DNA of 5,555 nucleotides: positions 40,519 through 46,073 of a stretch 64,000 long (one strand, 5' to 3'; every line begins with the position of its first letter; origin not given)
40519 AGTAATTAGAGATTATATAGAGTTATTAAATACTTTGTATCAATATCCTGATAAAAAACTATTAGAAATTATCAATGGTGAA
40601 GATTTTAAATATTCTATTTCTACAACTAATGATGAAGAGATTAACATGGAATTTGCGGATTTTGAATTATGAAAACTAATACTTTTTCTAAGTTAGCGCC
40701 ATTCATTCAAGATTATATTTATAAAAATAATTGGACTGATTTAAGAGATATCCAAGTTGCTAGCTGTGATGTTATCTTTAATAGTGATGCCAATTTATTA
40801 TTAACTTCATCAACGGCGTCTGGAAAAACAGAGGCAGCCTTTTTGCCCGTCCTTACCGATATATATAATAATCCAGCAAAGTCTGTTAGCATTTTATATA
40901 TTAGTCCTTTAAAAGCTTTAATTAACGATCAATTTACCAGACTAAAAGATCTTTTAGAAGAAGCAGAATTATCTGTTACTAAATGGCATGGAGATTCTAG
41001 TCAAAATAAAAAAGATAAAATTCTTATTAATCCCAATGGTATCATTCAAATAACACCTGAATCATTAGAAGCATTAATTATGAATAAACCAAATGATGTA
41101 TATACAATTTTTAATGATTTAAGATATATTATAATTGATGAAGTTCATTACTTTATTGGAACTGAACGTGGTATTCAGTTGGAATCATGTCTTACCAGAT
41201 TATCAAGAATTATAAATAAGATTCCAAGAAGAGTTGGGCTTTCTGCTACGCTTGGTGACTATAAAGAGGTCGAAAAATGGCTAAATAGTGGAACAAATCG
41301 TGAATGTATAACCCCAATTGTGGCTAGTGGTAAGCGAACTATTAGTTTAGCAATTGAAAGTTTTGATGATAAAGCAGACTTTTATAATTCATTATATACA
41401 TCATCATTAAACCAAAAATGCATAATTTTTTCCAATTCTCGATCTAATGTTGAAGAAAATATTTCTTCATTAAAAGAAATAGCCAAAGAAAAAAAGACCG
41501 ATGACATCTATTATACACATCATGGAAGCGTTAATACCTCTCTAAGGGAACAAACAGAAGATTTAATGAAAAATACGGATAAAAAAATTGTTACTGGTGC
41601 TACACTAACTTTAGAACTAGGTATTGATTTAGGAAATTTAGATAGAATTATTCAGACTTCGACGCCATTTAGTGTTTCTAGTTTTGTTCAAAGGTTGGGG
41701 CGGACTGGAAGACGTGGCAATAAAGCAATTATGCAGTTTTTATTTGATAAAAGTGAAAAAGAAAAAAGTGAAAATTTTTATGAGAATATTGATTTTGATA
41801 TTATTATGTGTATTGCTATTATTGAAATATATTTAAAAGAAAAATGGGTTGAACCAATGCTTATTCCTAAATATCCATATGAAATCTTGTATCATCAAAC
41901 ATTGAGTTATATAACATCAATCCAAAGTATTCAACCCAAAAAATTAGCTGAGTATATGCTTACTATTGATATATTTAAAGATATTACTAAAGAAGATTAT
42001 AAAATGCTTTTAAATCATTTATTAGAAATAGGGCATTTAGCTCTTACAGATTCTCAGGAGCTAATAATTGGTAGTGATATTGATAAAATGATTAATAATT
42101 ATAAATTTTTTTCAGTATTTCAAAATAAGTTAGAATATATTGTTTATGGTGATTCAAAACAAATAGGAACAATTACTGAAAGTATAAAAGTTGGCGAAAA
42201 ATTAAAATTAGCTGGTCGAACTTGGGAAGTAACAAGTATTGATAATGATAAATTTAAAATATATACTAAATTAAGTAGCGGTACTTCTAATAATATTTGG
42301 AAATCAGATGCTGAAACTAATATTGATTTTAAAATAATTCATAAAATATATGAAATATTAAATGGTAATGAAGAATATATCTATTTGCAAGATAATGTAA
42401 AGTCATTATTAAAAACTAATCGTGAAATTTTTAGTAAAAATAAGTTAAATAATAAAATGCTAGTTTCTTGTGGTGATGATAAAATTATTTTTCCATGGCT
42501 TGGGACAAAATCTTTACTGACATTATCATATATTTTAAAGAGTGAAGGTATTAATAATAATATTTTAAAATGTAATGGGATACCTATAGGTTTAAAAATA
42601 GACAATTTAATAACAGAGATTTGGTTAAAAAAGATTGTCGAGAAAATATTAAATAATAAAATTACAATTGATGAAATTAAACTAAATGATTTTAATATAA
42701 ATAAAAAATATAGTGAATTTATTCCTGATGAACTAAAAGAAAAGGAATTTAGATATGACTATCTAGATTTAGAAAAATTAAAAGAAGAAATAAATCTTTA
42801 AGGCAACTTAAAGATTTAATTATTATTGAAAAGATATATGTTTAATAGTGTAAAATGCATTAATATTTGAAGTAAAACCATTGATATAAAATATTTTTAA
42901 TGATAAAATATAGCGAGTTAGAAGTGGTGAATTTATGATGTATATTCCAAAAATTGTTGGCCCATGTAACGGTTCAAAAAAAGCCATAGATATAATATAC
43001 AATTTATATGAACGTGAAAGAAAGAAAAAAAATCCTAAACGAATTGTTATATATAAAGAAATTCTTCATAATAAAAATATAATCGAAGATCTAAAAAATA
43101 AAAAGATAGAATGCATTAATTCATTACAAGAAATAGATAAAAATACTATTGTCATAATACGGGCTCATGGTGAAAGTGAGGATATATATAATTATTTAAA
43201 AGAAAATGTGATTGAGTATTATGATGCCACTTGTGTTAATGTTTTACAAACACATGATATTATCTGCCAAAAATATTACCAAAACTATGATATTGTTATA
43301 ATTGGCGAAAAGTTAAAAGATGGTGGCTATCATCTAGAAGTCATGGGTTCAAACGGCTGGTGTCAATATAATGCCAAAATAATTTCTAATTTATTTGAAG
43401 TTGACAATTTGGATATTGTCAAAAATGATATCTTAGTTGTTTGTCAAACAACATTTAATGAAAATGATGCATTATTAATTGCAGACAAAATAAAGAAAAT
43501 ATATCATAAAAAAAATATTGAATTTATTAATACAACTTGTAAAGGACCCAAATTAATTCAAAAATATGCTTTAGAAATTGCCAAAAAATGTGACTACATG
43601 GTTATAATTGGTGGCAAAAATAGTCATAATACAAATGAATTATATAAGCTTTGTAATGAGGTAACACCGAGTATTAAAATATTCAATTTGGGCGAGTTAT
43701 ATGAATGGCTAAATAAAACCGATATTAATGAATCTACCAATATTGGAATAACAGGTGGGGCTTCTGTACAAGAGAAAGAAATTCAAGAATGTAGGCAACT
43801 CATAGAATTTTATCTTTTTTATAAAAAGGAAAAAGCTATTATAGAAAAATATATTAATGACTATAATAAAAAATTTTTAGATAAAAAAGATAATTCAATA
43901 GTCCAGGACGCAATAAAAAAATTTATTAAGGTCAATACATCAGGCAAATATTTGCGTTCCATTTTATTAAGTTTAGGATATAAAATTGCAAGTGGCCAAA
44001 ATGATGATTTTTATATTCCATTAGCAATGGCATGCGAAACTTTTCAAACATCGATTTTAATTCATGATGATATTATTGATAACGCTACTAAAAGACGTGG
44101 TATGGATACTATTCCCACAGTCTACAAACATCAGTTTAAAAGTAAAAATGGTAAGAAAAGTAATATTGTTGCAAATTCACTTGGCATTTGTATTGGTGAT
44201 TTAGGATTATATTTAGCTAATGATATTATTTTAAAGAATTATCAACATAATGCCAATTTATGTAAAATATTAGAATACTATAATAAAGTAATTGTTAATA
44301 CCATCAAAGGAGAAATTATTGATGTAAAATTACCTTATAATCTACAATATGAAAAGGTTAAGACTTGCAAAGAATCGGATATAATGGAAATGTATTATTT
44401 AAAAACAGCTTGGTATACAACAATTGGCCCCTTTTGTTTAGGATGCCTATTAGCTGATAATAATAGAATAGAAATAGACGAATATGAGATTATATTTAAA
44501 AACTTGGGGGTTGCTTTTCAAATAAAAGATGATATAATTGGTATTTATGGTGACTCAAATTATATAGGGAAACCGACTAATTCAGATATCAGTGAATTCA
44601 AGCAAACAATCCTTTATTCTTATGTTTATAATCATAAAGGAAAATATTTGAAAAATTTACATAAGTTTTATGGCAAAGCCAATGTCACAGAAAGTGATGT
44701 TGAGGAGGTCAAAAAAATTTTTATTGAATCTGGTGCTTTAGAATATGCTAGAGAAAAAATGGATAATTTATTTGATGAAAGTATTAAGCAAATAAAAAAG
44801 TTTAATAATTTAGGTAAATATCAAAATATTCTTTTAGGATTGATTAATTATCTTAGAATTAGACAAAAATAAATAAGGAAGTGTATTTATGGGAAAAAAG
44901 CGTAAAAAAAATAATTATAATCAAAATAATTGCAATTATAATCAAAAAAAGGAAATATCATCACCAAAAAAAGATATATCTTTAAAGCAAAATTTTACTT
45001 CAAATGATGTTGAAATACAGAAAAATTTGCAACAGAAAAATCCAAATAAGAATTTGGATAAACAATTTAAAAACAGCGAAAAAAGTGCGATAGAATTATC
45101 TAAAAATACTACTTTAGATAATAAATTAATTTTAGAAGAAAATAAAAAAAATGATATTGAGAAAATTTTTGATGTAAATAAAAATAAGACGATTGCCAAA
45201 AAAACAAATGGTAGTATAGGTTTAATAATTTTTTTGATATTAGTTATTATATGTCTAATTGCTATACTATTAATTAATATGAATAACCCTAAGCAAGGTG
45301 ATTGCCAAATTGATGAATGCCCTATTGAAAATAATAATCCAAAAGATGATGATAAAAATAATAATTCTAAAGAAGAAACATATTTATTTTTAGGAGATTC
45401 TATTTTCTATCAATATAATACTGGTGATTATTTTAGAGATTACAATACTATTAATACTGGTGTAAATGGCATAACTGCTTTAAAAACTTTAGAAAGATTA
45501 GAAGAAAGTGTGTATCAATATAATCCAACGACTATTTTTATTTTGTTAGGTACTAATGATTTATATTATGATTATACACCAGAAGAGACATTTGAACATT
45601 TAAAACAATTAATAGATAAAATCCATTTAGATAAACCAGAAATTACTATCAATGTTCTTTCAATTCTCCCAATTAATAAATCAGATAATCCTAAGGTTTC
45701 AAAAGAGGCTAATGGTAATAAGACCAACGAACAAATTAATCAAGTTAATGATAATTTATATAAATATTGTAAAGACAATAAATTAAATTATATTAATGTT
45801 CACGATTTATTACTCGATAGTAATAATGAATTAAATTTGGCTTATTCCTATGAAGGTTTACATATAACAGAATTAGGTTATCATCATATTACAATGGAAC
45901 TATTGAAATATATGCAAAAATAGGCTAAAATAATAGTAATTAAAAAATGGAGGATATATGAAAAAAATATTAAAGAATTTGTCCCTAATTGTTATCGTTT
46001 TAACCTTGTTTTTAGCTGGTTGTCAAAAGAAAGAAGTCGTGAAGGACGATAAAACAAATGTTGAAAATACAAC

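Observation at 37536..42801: Three-gene TerB_N/TerB_C - DUF2791 ATPase - Lhr-like helicase operon (Shango-type anti-phage system), membrane-anchored variant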

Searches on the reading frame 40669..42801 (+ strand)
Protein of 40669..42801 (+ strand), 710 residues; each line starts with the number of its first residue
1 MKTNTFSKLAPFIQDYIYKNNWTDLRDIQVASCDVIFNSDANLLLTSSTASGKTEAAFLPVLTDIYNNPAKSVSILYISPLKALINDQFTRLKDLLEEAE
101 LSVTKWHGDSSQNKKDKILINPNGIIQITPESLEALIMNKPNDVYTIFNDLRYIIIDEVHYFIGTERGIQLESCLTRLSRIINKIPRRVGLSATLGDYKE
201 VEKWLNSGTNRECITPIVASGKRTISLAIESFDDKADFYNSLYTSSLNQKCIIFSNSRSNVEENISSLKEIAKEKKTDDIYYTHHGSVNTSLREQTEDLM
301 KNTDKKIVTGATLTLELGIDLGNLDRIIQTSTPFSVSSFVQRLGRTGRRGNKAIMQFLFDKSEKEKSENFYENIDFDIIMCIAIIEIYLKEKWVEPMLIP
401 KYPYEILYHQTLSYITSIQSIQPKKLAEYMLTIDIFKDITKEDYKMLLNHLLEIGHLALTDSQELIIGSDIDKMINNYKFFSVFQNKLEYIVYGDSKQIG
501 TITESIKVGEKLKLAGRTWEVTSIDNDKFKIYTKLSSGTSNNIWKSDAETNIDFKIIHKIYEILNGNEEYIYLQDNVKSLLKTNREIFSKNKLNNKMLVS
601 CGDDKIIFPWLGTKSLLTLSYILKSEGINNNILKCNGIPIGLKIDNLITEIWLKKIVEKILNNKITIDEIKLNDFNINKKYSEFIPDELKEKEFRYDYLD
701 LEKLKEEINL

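Call 3: search_protein_families(library=pfam, proteins=[window:40669-42801:+], max_evalue=0.1)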
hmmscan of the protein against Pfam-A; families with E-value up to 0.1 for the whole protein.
window:40669-42801:+ (710 aa): 5 families
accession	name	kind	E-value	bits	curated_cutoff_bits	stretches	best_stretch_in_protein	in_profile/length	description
PF00270.35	DEAD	-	6.7e-31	107.7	26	1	27-198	2-164/167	DEAD/DEAH box helicase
PF00271.37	Helicase_C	-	5.3e-19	68.9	23.5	1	239-350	6-110/110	Helicase conserved C-terminal domain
PF04851.21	ResIII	-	3.2e-08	34.1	22.5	1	28-195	7-162/164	Type III restriction enzyme, res subunit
PF19306.5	WH_Lhr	-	4.9e-06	26.4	27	1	389-529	3-156/168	Large helicase-related protein, winged helix domain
PF22590.2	Cas3-like_C_2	-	0.00048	20.8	27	1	258-349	9-104/106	CRISPR-associated nuclease/helicase Cas3, C-terminal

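Call 4: search_protein_families(library=padloc, proteins=[window:40669-42801:+], max_evalue=0.1)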
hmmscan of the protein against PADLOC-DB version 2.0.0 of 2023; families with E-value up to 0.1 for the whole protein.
window:40669-42801:+ (710 aa): 57 families (the best 25 are shown)
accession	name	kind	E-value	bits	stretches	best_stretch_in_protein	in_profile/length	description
PDLC03960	SngC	-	4.9e-215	714.5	1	1-706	1-715/720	-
PDLC02503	BrxHI|BrxHII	-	2.7e-124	414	1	4-705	3-685/698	BrxHI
PDLC02501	BrxHI|BrxHII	-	6.3e-65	217.8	1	19-590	18-578/925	BrxHI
PDLC02897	DpdJ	-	3.2e-26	89.5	1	23-453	98-541/1570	DpdJ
PDLC00192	HamB1|HamB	-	2.7e-24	82.9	2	18-212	261-451/1104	DEAD-box helicase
PDLC03928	PsyrT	-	1.3e-20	71.3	1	20-372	18-358/689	-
PDLC00037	DruE3|DruE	-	5.2e-18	62.2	2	34-96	111-180/2055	SNF2 family N-terminal domain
PDLC01252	Cas3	-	6.4e-18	63.2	1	44-371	3-309/324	CAS-I; effector_G3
PDLC00036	DruE3|DruE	-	2.4e-17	59.4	2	29-202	97-292/2023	SNF2 family N-terminal domain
PDLC00194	HamB1|HamB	-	9.4e-17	58.2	1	45-206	250-404/995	DEAD-box helicase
PDLC02896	DpdJ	-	2.1e-16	56.8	3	22-91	157-235/1487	DpdJ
PDLC01761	Cas3b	-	4e-16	56.9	2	37-119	228-303/705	-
PDLC00188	HamB1|HamB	-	9.8e-16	55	1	49-228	267-442/1037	DEAD-box helicase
PDLC00174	HamB1|HamB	-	2.9e-15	53.2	1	24-207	302-481/1163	DEAD-box helicase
PDLC00035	DruE3|DruE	-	3.5e-15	52.8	2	29-187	107-288/1460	SNF2 family N-terminal domain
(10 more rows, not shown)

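Call 5: search_protein_families(library=ncbifam, proteins=[window:40669-42801:+], max_evalue=0.1)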
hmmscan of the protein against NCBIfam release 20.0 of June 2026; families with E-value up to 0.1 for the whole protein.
window:40669-42801:+ (710 aa): 26 families (the best 25 are shown)
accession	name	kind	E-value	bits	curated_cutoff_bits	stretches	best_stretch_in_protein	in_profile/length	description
TIGR04121.1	DEXH_lig_assoc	equivalog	7.9e-62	209.1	850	1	13-460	3-442/804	ligase-associated DNA damage response DEXH box helicase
NF010338.0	PRK13767.1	equivalog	3e-56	191.2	849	1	4-452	14-474/877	ATP-dependent helicase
NF007284.0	PRK09751.1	equivalog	1.1e-32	112.4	1496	2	22-209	27-231/1538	ATP-dependent helicase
TIGR03817.1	DECH_helic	hypoth_equivalog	1.5e-28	99.5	874.1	1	41-357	52-381/742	helicase/secretion neighborhood putative DEAH-box helicase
NF040935.1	helicase_Hel308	equivalog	2.9e-21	75.3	1200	1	25-208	27-194/704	ATP-dependent DNA helicase Hel308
NF002654.0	PRK02362.1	equivalog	9.6e-21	73.8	887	1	9-278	8-273/739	ATP-dependent DNA helicase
TIGR01389.1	recQ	equivalog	5.5e-17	61.4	640.2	1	76-366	57-335/591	DNA helicase RecQ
NF041067.1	DpdJ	equivalog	9.6e-14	50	800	3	152-200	363-410/1482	protein DpdJ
TIGR00614.1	recQ_fam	subfamily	1.5e-13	50.4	219.8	1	26-364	13-335/470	RecQ family ATP-dependent DNA helicase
NF008744.0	PRK11776.1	equivalog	1.6e-13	50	524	1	7-375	7-362/460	ATP-dependent RNA helicase DbpA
NF053631.1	RNA_helic_CshA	equivalog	3.8e-12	45.8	646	1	13-363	10-345/434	degradosome RNA helicase CshA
NF008394.0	PRK11192.1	equivalog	1e-11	44.4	507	1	21-354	22-346/441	ATP-dependent RNA helicase SrmB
NF053711.1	RNA_heli_RhlE1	exception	1.7e-10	40.3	750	1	27-352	26-341/434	RNA helicase RhlE1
NF041063.1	DpdF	equivalog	3e-10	39.3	550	1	38-160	156-280/813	protein DpdF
NF008279.0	PRK11057.1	equivalog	3.3e-09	35.7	1015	1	75-363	68-344/608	ATP-dependent DNA helicase RecQ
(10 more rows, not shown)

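Call 26: search_solved_structures(query=window:40669-42801:+, max_evalue=0.001)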
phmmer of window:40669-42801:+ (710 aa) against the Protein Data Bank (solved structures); distinct sequences matched with E-value up to 0.001: 108 (the best 60 are shown).
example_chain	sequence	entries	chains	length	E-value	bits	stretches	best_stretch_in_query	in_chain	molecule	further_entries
5v9x_A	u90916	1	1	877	6.2e-32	114.1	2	40-275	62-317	ATP-dependent DNA helicase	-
7lhl_A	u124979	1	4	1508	3.6e-31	111.6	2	40-275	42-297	ATP-dependent DNA helicase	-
8alz_B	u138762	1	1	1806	6.3e-28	100.9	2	21-206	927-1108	Activating signal cointegrator 1 complex subunit 3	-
6qv3_A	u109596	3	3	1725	5.9e-26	94.3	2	23-206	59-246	Pre-mRNA splicing helicase-like protein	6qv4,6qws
5m59_A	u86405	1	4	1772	6.3e-26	94.2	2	23-206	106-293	Pre-mRNA splicing helicase-like protein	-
6qdv_B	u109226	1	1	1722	5.5e-24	87.8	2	28-305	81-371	U5 small nuclear ribonucleoprotein 200 kDa helicase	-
4f91_B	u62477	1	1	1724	5.5e-24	87.8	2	28-305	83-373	U5 small nuclear ribonucleoprotein 200 kDa helicase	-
4f92_B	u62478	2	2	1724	5.5e-24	87.8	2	28-305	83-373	U5 small nuclear ribonucleoprotein 200 kDa helicase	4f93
5urj_A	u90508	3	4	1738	5.6e-24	87.8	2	28-305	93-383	U5 small nuclear ribonucleoprotein 200 kDa helicase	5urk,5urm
4kit_B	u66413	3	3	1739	5.6e-24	87.8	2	28-305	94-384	U5 small nuclear ribonucleoprotein 200 kDa helicase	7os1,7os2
6s8q_B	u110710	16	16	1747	5.7e-24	87.8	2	28-305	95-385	U5 small nuclear ribonucleoprotein 200 kDa helicase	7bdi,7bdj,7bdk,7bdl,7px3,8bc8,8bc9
6s9i_B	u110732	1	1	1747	7.5e-24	87.4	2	28-305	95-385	U5 small nuclear ribonucleoprotein 200 kDa helicase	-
6s8o_B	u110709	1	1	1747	8.4e-24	87.2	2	28-305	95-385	U5 small nuclear ribonucleoprotein 200 kDa helicase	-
3jcr_C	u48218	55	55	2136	1e-23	87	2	28-305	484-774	hBrr2 | U5 small nuclear ribonucleoprotein 200 kDa helicase | Brr2, U5 small nuclear ribonucleoprotein 200 kDa helicase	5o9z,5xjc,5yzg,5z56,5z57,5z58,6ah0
6znp_A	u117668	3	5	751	5e-23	84.7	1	42-356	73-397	Uncharacterized ATP-dependent helicase YprA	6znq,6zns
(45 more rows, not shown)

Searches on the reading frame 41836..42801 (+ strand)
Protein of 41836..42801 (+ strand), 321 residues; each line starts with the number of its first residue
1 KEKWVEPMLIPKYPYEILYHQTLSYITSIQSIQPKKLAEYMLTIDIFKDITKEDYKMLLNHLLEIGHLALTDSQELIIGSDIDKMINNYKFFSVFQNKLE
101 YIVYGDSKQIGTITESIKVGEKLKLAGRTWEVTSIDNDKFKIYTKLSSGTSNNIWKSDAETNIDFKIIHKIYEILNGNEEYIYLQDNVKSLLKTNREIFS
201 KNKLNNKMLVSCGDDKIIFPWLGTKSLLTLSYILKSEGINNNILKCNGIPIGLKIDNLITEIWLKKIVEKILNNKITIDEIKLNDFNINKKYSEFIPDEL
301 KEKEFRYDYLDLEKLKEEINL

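Call 24: search_protein_families(library=pfam, proteins=[window:41836-42801:+], max_evalue=10)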
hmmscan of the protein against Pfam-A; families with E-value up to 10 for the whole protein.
window:41836-42801:+ (321 aa): 1 family
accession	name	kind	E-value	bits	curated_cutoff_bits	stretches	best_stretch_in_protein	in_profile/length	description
PF19306.5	WH_Lhr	-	1.5e-06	28.1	27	1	2-141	5-157/168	Large helicase-related protein, winged helix domain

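Call 96: search_solved_structures(query=window:41836-42798:+, max_evalue=10, show_alignments=1)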
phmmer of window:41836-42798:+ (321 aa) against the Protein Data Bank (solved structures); distinct sequences matched with E-value up to 10: 0.

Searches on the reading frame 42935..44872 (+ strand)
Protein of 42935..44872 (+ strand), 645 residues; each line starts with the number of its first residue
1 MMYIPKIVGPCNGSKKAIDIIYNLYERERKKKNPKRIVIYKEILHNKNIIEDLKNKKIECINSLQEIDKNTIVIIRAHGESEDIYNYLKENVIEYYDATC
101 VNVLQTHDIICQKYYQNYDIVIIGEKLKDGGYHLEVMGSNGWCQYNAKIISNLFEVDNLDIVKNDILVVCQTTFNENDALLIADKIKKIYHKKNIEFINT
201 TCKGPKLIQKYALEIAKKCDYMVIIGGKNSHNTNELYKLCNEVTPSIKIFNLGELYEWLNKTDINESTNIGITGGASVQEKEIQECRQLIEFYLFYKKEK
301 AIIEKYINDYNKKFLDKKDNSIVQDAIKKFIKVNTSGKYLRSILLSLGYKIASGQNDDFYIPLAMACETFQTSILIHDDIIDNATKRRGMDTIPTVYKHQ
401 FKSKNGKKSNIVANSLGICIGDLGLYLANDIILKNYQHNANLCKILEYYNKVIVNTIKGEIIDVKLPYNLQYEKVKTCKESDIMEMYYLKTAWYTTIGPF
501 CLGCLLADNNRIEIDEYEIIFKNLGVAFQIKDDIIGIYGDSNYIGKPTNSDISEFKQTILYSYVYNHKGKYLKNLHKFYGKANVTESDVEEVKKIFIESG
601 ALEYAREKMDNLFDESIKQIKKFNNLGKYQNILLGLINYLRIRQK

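Call 21: search_protein_families(library=pfam, proteins=[window:42935-44872:+], max_evalue=0.001)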
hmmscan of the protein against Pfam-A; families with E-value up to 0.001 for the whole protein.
window:42935-44872:+ (645 aa): 2 families
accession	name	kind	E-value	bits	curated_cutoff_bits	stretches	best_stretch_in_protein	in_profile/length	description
PF02401.23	LYTB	-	4.5e-56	190.5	24.5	1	7-290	6-266/267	LytB protein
PF00348.22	polyprenyl_synt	-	4.6e-41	141.1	27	1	331-594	8-249/251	Polyprenyl synthetase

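Call 43: find_related_loci(query=window:42935-44872:+, collection=metagenome_contigs, flank=10000)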
Query window:42935-44872:+ (645 aa) in metagenome_contigs; peptide patterns used: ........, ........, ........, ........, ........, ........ (x = any residue, [..] = any of these).
67 stretches matched a pattern; 1 encode a relative of the query (tblastn E <= 1e-3); 1 distinct loci.
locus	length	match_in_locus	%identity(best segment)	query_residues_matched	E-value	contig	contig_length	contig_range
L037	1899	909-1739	28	1-285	4e-22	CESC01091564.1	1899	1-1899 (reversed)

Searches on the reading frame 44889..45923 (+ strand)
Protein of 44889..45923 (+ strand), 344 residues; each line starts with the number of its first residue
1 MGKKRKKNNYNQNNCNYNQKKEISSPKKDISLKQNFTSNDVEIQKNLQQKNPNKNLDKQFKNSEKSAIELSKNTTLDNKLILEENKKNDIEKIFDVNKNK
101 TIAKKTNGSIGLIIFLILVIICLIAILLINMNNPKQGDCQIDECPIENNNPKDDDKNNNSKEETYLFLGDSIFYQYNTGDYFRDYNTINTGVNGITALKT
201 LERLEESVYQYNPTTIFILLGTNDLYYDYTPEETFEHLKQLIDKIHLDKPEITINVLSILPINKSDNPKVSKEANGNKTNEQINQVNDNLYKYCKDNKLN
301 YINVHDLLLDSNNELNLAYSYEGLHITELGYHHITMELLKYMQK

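Call 21: search_protein_families(library=pfam, proteins=[window:44889-45923:+], max_evalue=0.001)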
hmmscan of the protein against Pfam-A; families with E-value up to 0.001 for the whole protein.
window:44889-45923:+ (344 aa): 3 families
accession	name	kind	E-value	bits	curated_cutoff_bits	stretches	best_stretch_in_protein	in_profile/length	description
PF13472.12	Lipase_GDSL_2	-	4e-21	76.7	32.9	1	167-332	1-177/178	GDSL-like Lipase/Acylhydrolase family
PF00657.28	Lipase_GDSL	-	1.1e-12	48.9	23.6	1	165-337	1-207/208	GDSL-like Lipase/Acylhydrolase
PF17182.10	OSK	-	0.00066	19.4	27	0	192-312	52-159/202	OSK domain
